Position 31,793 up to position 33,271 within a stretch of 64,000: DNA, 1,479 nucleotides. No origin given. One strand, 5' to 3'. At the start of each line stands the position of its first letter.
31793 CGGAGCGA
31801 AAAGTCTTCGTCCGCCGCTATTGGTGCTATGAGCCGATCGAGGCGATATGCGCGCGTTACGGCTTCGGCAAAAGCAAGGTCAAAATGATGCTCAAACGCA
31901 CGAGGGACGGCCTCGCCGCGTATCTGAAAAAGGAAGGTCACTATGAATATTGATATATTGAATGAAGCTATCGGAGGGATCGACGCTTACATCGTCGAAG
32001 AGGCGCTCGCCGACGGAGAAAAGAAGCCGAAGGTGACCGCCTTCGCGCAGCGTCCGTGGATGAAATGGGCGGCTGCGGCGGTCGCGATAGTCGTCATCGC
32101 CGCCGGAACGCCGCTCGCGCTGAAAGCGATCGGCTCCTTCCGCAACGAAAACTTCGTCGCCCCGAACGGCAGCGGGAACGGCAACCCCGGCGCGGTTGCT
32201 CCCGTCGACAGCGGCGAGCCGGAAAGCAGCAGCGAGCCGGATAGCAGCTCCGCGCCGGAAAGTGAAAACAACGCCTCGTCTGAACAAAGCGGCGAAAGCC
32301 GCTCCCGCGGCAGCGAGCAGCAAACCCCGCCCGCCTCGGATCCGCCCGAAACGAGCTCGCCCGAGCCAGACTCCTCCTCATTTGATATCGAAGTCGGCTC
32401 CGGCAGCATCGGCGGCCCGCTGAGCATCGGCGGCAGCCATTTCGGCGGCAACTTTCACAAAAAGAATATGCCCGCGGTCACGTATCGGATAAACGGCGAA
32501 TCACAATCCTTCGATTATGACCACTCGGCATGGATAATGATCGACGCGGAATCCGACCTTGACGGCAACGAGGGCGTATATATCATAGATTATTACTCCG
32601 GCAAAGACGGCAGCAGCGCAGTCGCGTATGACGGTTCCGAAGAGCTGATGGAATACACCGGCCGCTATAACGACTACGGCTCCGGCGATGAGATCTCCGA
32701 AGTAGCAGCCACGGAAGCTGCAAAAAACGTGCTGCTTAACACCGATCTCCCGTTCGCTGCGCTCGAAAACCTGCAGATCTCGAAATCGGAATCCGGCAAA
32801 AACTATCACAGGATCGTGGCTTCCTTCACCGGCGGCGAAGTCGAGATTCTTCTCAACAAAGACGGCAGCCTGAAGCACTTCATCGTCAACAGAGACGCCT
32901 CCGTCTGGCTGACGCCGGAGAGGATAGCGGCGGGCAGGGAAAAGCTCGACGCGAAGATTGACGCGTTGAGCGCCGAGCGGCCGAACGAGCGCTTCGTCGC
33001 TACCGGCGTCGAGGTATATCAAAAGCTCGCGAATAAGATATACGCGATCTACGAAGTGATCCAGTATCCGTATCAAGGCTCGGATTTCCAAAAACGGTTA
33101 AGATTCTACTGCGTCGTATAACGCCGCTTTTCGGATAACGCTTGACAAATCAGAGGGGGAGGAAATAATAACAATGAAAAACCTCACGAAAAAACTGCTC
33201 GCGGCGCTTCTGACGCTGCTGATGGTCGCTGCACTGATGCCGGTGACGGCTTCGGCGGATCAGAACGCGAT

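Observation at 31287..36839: ECF-like sigma / anti-sigma pair apparently co-transcribed with three dockerin-bearing secreted proteins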

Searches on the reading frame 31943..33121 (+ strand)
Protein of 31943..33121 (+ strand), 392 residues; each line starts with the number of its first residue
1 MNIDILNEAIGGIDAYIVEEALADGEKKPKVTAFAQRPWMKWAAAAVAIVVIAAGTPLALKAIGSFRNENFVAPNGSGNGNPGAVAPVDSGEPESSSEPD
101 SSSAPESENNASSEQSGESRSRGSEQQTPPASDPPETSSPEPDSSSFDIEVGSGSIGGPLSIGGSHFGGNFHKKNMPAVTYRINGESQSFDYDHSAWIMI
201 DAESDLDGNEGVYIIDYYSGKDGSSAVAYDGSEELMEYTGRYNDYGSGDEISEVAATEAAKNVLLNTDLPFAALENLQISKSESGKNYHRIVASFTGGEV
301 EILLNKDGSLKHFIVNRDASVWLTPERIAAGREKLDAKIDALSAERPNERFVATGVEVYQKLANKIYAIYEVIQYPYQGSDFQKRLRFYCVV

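Call 3: search_protein_families(library=pfam, proteins=[window:31943-33121:+], max_evalue=0.1)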
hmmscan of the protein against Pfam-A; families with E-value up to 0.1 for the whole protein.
window:31943-33121:+ (392 aa): 0 families

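Call 9: find_encoding_contigs(protein=window:31943-33121:+, flank=10000, max_places=6)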
Protein window:31943-33121:+ (392 aa): 5 contigs read that carry it; 3 places shown.
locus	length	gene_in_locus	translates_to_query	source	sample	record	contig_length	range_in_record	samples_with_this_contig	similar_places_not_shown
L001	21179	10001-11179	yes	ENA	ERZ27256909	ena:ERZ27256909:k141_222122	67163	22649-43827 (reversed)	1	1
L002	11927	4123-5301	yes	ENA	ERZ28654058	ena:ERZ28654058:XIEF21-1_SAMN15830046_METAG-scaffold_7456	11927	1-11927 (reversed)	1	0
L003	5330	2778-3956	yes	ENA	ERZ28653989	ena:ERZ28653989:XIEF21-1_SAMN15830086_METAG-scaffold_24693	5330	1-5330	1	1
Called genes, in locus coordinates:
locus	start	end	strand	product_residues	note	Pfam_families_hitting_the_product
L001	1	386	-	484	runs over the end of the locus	PF00587:tRNA-synt_2b, PF03129:HGTP_anticodon, PF09180:ProRS-C_1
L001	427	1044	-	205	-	PF01195:Pept_tRNA_hydro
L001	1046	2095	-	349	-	PF13793:Pribosyltran_N, PF00156:Pribosyltran, PF14572:Pribosyl_synth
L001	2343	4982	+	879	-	PF01326:PPDK_N, PF00391:PEP-utilizers, PF02896:PEP-utilizers_C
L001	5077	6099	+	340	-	PF02912:Phe_tRNA-synt_N, PF01409:tRNA-synt_2d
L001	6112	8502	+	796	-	PF01588:tRNA_bind, PF03483:B3_4, PF03484:B5, PF17759:tRNA_synthFbeta, PF03147:FDX-ACB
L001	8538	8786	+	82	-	PF06135:IreB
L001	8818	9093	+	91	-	-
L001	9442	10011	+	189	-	PF04542:Sigma70_r2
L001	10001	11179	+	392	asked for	-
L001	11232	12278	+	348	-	-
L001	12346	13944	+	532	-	PF13306:LRR_5, PF13855:LRR_8 (faint), PF13306:LRR_5, PF00404:Dockerin_1 (faint)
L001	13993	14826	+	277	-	PF00404:Dockerin_1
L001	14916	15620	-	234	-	PF00165:HTH_AraC (weak), PF12833:HTH_18, PF00165:HTH_AraC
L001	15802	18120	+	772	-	-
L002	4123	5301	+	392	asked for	-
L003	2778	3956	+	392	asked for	-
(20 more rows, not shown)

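Call 10: search_protein_families(library=ncbifam, proteins=[window:31943-33121:+], max_evalue=0.01)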
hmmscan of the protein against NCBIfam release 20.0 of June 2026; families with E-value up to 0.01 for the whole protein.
window:31943-33121:+ (392 aa): 0 families

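Call 11: find_homologous_proteins(query=window:31943-33121:+)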
Query window:31943-33121:+ (392 aa): 48 proteins with E <= 0.001 among 8000 candidates.
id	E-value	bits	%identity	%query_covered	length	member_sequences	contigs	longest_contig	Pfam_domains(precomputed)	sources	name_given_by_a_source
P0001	7.9e-256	866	100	100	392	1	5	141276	-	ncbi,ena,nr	ncbi:MAG: hypothetical protein J5441_07780 [Clostridia bacterium]|nr:hypothetical protein [Clostridi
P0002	7.3e-236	801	93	100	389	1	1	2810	-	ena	-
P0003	9.5e-220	748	87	100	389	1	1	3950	-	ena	-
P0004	5.8e-219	745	86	100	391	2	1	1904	-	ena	-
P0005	4.9e-208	709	83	100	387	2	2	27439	-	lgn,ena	-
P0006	1.1e-168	580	70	100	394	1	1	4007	-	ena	-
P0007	3.8e-143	496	59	100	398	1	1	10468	-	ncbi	-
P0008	3.6e-141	489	64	97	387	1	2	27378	-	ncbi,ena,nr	ncbi:MAG: hypothetical protein IJU94_03230 [Clostridia bacterium]|nr:hypothetical protein [Clostridi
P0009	1.1e-138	481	60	100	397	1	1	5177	-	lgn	-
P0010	3.2e-131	456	54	100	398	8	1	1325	-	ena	-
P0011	1.2e-78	283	55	79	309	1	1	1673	-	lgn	-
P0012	1.2e-76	277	51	81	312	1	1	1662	-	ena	-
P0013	9.8e-76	274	55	79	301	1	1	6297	-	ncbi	-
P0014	8.5e-75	271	52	81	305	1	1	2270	-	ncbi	-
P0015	3.6e-71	259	49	81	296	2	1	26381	-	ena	-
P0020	5.7e-64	235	49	75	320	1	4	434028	-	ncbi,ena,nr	ncbi:MAG: hypothetical protein J5441_06545 [Clostridia bacterium]|nr:hypothetical protein [Clostridi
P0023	6.5e-62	228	36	100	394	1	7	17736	-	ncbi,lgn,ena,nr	ncbi:MAG: hypothetical protein J5756_01450 [Clostridia bacterium]|nr:hypothetical protein [Clostridi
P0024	1.5e-61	227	48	81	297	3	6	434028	-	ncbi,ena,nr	ncbi:MAG: hypothetical protein J5441_04440 [Clostridia bacterium]|nr:hypothetical protein [Clostridi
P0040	6.0e-47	179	33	100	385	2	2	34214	-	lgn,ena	-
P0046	4.8e-36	143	35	81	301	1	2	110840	-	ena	-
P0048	1.2e-34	138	38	81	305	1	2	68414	-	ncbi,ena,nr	ncbi:MAG: hypothetical protein IJU94_07025 [Clostridia bacterium]|nr:hypothetical protein [Clostridi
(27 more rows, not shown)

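Call 12: find_related_loci(query=window:31943-33121:+, collection=genome_contigs, flank=10000)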
Query window:31943-33121:+ (392 aa) in genome_contigs; peptide patterns used: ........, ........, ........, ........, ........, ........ (x = any residue, [..] = any of these).
157 stretches matched a pattern; 1 encode a relative of the query (tblastn E <= 1e-3); 1 distinct loci.
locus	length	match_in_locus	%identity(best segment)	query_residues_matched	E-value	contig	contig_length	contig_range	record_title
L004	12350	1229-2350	64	13-391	3e-126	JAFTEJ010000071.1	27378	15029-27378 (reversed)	MAG: Clostridia bacterium isolate RGIG3742 Goat_Rumen.Co__c1375220, whole genome shotgun sequence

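Call 13: find_encoding_contigs(protein=P0020, flank=8000, max_places=1)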
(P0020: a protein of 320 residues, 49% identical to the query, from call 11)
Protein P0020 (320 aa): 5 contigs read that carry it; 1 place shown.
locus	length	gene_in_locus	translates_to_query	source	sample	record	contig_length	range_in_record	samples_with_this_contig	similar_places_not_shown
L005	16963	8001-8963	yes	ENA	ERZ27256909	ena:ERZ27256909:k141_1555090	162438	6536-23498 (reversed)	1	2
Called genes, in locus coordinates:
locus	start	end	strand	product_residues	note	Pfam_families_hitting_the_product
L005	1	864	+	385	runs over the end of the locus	PF02670:DXP_reductoisom, PF08436:DXP_redisom_C, PF13288:DXPR_C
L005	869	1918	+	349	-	PF02163:Peptidase_M50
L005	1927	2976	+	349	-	PF04551:GcpE, PF26540:GcpE_C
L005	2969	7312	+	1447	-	PF02811:PHP, PF00929:RNase_T, PF13482:RNase_H_2 (faint), PF16473:Rv2179c-like (weak), PF07733:DNA_pol3_alpha, PF17657:DNA_pol3_finger, PF14579:HHH_6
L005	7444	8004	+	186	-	PF07638:Sigma70_ECF (weak), PF04542:Sigma70_r2, PF08281:Sigma70_r4_2, PF04545:Sigma70_r4 (weak)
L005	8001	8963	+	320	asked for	-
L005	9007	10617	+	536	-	-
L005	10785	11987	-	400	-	PF00696:AA_kinase, PF01842:ACT (weak), PF22468:ACT_9, PF13840:ACT_7, PF22468:ACT_9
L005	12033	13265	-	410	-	PF03447:NAD_binding_3, PF00742:Homoserine_dh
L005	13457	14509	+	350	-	PF02557:VanY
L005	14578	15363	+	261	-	PF01522:Polysacc_deac_1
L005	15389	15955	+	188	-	-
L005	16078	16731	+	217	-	PF01791:DeoC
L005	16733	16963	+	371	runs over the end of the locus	PF01676:Metalloenzyme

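Call 14: find_encoding_contigs(protein=P0024, flank=8000, max_places=1)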
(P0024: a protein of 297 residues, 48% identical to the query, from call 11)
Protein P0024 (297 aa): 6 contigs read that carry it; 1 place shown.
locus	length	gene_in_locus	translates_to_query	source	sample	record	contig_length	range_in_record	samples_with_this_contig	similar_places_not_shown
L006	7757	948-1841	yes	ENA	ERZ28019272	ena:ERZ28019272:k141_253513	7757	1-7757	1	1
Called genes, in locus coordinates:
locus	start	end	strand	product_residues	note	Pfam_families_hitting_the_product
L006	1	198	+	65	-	?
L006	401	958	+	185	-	PF04542:Sigma70_r2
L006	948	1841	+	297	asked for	-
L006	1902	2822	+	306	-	-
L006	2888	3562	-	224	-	PF07155:ECF-ribofla_trS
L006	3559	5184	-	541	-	PF13191:AAA_16 (faint), PF00005:ABC_tran, PF02463:SMC_N (weak), PF13401:AAA_22 (weak), PF13558:SbcC_Walker_B (faint), PF00005:ABC_tran, PF13304:AAA_21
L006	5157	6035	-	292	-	PF02361:CbiQ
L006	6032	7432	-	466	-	PF14478:DUF4430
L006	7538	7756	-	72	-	?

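Call 15: find_encoding_contigs(protein=P0008, flank=8000, max_places=1)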
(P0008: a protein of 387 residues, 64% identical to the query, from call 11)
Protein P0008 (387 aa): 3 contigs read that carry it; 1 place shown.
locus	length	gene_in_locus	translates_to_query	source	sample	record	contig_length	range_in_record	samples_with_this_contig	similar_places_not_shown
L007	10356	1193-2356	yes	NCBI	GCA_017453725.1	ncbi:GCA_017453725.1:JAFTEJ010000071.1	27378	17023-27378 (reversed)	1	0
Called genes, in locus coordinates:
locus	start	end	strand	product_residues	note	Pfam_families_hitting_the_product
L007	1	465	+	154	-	PF02744:GalP_UDP_tr_C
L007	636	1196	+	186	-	PF07638:Sigma70_ECF (weak), PF04542:Sigma70_r2 (weak), PF08281:Sigma70_r4_2 (faint), PF04545:Sigma70_r4 (weak)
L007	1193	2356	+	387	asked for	-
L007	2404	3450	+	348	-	-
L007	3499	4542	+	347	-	-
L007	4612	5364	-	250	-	PF09335:VTT_dom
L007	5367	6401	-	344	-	PF02899:Phage_int_SAM_1, PF00589:Phage_integrase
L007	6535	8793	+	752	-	PF00483:NTP_transferase, PF12804:NTP_transf_3 (weak), PF00132:Hexapep (weak), PF25084:LbH_EIF2B, PF25087:GMPPB_C, PF02878:PGM_PMM_I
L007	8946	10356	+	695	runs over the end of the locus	PF00753:Lactamase_B, PF12706:Lactamase_B_2, PF22505:RNase_J_b_CASP, PF07521:RMMBL, PF17770:RNase_J_C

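Call 18: find_encoding_contigs(protein=P0023, flank=7000, max_places=1)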
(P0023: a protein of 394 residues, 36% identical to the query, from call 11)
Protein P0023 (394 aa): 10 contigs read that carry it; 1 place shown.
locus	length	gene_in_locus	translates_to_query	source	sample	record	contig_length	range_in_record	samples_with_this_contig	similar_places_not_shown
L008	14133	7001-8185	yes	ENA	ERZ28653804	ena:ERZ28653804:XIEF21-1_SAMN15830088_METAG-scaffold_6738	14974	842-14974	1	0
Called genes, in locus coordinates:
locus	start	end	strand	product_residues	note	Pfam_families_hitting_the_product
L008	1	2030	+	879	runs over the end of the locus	PF01326:PPDK_N, PF00391:PEP-utilizers, PF02896:PEP-utilizers_C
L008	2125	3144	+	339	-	PF02912:Phe_tRNA-synt_N, PF01409:tRNA-synt_2d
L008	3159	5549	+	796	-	PF01588:tRNA_bind, PF03483:B3_4, PF03484:B5, PF17759:tRNA_synthFbeta, PF03147:FDX-ACB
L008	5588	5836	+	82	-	PF06135:IreB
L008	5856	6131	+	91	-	-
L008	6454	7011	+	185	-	PF04542:Sigma70_r2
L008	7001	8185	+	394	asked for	-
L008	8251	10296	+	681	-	-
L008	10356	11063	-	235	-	PF00165:HTH_AraC, PF12833:HTH_18, PF00165:HTH_AraC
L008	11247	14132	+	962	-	?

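Call 19: find_encoding_contigs(protein=P0046, flank=7000, max_places=1)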
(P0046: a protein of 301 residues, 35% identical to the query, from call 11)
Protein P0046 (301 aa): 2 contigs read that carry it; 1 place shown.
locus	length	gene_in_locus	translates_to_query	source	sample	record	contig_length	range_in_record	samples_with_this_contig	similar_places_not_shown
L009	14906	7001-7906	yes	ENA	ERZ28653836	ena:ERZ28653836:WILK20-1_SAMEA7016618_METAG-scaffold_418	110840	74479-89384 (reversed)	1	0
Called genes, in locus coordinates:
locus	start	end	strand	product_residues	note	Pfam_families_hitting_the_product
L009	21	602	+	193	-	PF00574:CLP_protease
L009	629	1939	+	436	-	PF06689:zf-C4_ClpX, PF01078:Mg_chelatase (faint), PF05496:RuvB_N (weak), PF00004:AAA, PF07724:AAA_2, PF07728:AAA_5 (faint), PF10431:ClpB_D2-small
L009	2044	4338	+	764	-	PF02190:LON_substr_bdg, PF03193:RsgA_GTPase (faint), PF00004:AAA, PF07724:AAA_2 (weak), PF07728:AAA_5, PF22667:Lon_lid, PF05362:Lon_C, PF13541:ChlI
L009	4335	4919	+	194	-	PF03193:RsgA_GTPase (faint), PF02421:FeoB_N, PF01926:MMR_HSR1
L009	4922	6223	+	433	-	PF00278:Orn_DAP_Arg_deC, PF02784:Orn_Arg_deC_N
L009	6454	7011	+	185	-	PF04542:Sigma70_r2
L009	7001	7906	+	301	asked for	-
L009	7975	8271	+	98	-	-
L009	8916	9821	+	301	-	PF00082:Peptidase_S8, PF00404:Dockerin_1 (weak)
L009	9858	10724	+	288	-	-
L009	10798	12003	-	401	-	PF00696:AA_kinase, PF01842:ACT (weak), PF22468:ACT_9, PF13840:ACT_7, PF22468:ACT_9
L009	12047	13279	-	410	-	PF03447:NAD_binding_3, PF00742:Homoserine_dh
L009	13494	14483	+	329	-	PF02557:VanY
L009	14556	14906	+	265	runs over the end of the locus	PF01522:Polysacc_deac_1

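Call 20: find_encoding_contigs(protein=P0048, flank=7000, max_places=1)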
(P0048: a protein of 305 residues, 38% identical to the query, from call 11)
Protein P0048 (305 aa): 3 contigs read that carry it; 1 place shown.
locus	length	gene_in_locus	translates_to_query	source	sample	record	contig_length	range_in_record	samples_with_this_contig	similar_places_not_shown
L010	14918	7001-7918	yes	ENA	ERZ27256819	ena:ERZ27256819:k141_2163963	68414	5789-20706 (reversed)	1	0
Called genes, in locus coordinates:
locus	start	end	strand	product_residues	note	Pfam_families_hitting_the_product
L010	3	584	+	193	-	PF00574:CLP_protease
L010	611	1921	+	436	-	PF06689:zf-C4_ClpX, PF01078:Mg_chelatase (faint), PF05496:RuvB_N (weak), PF00004:AAA, PF07724:AAA_2, PF07728:AAA_5 (faint), PF10431:ClpB_D2-small (weak)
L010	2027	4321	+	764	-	PF02190:LON_substr_bdg, PF00004:AAA, PF07724:AAA_2 (weak), PF07728:AAA_5, PF22667:Lon_lid, PF05362:Lon_C, PF13541:ChlI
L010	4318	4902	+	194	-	PF03193:RsgA_GTPase (faint), PF02421:FeoB_N, PF01926:MMR_HSR1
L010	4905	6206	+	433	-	PF00278:Orn_DAP_Arg_deC, PF02784:Orn_Arg_deC_N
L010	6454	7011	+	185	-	PF04542:Sigma70_r2, PF04545:Sigma70_r4 (faint)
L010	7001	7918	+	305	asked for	-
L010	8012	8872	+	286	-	-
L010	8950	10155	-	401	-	PF00696:AA_kinase, PF01842:ACT (weak), PF22468:ACT_9, PF13840:ACT_7, PF22468:ACT_9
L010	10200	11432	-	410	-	PF03447:NAD_binding_3, PF00742:Homoserine_dh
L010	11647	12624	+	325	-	PF02557:VanY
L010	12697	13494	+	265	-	PF01522:Polysacc_deac_1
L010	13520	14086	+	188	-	-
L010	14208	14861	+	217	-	PF01791:DeoC, PF01180:DHO_dh (faint)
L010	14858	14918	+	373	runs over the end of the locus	PF01676:Metalloenzyme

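Call 21: find_encoding_contigs(protein=P0040, flank=7000, max_places=1)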
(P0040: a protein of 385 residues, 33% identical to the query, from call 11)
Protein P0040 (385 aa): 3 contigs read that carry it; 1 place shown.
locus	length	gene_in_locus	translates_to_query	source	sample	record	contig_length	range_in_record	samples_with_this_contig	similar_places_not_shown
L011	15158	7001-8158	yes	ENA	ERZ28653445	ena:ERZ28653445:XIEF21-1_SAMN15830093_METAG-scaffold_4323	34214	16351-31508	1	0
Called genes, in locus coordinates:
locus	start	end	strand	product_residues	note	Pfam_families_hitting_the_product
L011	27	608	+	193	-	PF00574:CLP_protease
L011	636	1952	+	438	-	PF06689:zf-C4_ClpX, PF00493:MCM (weak), PF05496:RuvB_N (weak), PF01078:Mg_chelatase (faint), PF00004:AAA, PF07724:AAA_2, PF07728:AAA_5 (faint), PF10431:ClpB_D2-small (weak)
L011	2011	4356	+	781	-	PF02190:LON_substr_bdg, PF08298:AAA_PrkA (faint), PF00004:AAA, PF07724:AAA_2 (weak), PF07728:AAA_5, PF22667:Lon_lid, PF05362:Lon_C, PF13541:ChlI, +1 more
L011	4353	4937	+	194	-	PF03193:RsgA_GTPase (faint), PF02421:FeoB_N, PF01926:MMR_HSR1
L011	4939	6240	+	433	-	PF00278:Orn_DAP_Arg_deC, PF02784:Orn_Arg_deC_N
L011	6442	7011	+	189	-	PF04542:Sigma70_r2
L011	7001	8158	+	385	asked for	-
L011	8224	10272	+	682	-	-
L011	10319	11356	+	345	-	-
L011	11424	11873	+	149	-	-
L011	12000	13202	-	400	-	PF00696:AA_kinase, PF01842:ACT, PF22468:ACT_9, PF13840:ACT_7, PF01842:ACT (weak), PF22468:ACT_9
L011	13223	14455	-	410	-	PF03447:NAD_binding_3, PF00742:Homoserine_dh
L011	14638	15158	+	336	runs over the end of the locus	PF02557:VanY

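Call 30: predict_structure(alignment_id=A1)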
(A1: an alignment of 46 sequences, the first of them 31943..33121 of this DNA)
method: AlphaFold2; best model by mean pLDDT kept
length: 392 residues; sequences in the alignment: 46
mean_pLDDT: 67.5   pTM: 0.55
mean pLDDT of the five models: 67.5, 66.7, 65.6, 65.4, 64.6
residues with pLDDT >= 90: 138; 70-90: 83; 50-70: 19; < 50: 152
segments of 3 or more residues with pLDDT < 50: 1-4, 9-14, 24-161
pLDDT, mean of each block of 10 residues (from residue 1): 48 51 43 44 46 37 33 32 34 35 34 33 33 33 29 31 71 94 96 91 79 91 93 90 68 94 93 85 89 91 93 89 89 95 93 89 85 87 89 89
secondary structure, 60 per line:
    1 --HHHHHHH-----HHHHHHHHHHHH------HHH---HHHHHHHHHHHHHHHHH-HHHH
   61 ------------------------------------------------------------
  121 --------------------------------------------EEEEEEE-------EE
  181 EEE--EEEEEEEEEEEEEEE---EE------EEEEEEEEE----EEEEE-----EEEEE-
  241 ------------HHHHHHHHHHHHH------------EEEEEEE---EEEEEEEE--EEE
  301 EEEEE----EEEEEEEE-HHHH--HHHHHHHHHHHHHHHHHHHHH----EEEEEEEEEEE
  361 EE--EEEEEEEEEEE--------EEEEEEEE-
elements in order: H3-9 H15-26 H39-55 H57-60 E165-171 E179-183 E186-200 E212-220 E225-229 E235-239 H253-265 E278-284 E288-295 E298-305 E310-317 H319-322 H325-345 E350-362 E365-375 E384-391

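Call 31: find_related_loci(query=A1, collection=metagenome_contigs, flank=6000)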
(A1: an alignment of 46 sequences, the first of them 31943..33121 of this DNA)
Query A1 (392 aa) in metagenome_contigs; peptide patterns used: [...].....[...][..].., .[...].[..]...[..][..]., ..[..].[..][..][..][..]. (x = any residue, [..] = any of these).
500 stretches matched a pattern; 12 encode a relative of the query (tblastn E <= 1e-3); 12 distinct loci.
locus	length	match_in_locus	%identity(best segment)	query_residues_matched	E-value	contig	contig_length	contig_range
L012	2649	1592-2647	90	1-354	0e+0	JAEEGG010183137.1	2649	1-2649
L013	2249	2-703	98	159-392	9e-167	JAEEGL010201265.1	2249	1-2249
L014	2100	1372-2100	87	1-245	6e-133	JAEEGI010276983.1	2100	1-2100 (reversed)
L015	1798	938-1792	52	1-278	1e-79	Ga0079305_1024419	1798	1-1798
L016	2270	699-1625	51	1-323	2e-71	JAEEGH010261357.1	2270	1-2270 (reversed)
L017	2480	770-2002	41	1-392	1e-60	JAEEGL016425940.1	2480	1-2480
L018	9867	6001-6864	48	28-317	2e-51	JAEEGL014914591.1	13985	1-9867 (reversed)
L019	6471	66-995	44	1-323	2e-51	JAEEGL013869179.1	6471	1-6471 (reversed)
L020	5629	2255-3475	33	6-392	3e-43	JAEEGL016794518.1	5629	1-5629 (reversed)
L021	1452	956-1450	34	1-219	1e-21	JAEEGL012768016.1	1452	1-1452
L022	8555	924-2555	29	1-375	5e-20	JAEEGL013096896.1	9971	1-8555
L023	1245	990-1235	45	1-79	1e-9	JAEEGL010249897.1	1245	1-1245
